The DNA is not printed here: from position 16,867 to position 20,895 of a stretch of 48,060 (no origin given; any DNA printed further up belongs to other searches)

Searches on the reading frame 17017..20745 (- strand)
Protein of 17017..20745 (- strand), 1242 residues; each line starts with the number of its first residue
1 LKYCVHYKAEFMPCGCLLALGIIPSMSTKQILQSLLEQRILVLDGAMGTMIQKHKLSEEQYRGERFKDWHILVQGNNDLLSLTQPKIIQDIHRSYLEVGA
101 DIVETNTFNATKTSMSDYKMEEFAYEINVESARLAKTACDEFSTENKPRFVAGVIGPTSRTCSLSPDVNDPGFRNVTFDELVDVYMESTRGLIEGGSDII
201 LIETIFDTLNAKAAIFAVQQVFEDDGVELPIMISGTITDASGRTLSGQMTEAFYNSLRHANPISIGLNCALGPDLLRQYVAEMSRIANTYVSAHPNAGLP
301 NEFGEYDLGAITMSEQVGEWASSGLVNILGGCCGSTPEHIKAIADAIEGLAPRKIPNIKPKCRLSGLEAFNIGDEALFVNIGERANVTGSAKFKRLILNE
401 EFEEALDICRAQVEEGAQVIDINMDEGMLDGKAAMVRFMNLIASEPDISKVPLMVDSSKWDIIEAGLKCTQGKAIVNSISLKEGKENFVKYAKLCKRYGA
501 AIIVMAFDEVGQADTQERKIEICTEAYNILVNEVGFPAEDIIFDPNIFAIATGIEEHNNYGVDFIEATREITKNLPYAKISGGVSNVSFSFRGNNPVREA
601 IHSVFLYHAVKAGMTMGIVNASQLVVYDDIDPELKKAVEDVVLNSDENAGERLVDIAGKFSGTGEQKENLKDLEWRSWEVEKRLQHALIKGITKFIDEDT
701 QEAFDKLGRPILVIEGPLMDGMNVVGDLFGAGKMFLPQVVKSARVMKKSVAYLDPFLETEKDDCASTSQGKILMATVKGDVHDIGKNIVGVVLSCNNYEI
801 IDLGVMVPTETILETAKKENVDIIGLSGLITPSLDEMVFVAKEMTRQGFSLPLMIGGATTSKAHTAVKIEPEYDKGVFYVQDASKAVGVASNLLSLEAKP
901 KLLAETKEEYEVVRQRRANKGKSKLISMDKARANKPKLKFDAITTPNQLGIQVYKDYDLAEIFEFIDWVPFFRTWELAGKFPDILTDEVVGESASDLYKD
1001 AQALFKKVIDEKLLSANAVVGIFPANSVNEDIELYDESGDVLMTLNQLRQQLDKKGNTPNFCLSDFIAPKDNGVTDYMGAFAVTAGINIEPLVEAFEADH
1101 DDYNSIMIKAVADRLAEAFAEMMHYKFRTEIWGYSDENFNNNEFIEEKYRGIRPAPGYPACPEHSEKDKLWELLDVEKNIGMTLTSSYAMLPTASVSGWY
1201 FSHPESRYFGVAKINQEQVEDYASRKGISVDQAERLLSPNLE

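Call 67: search_protein_families(library=ncbifam, proteins=[window:17017-20745:-], max_evalue=1e-10)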
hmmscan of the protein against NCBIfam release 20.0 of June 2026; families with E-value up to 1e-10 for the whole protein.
window:17017-20745:- (1242 aa): 13 families
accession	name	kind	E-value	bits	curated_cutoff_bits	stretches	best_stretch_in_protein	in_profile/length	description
NF007024.0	PRK09490.1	equivalog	0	2127.9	1497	1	27-1242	7-1230/1234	methionine synthase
TIGR02082.1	metH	equivalog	0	1753.6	1010.85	1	36-1211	1-1182/1182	methionine synthase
NF006396.0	PRK08645.1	equivalog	2.1e-54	184.7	453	1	32-356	4-293/611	bifunctional homocysteine S-methyltransferase/methylenetetrahydrofolate reductase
TIGR02370.1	pyl_corrinoid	subfamily_domain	3.7e-38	130.9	215.3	1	685-864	3-181/197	methyltransferase cognate corrinoid protein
NF005719.0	PRK07535.1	domain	8.1e-38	130.1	259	1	379-623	2-231/268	methyltetrahydrofolate:corrinoid/iron-sulfur protein methyltransferase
NF047996.1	corrin_MtgC_2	exception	5.6e-33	114.2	370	1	683-869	7-190/212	glycine betaine-specific corrinoid protein MtgC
NF041607.1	dimeth_corrin_MtbC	equivalog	1e-32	113.4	350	1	710-893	26-202/203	dimethylamine corrinoid protein MtbC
NF005718.0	PRK07534.1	equivalog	8.2e-32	110.8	338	1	33-353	7-300/337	betaine--homocysteine S-methyltransferase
NF040655.1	MtaC_Meth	equivalog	2.4e-31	108.7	420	1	688-896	43-240/253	methanol--corrinoid protein MtaC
NF047995.1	corrinoid_MtgC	exception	1.5e-30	106.3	310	1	681-865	5-190/215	glycine betaine-specific corrinoid protein MtgC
NF007020.0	PRK09485.1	equivalog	1.2e-29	103.3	215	1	30-347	3-303/306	homocysteine S-methyltransferase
NF040669.1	MtaC2_Meth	equivalog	2.2e-28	99.3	450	1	679-864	41-222/267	methanol--corrinoid protein MtaC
NF040758.1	CODH_ACS_meth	exception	7.7e-24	84.4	370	1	378-630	4-242/261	carbon monoxide dehydrogenase/acetyl-CoA synthase methytransferase subunit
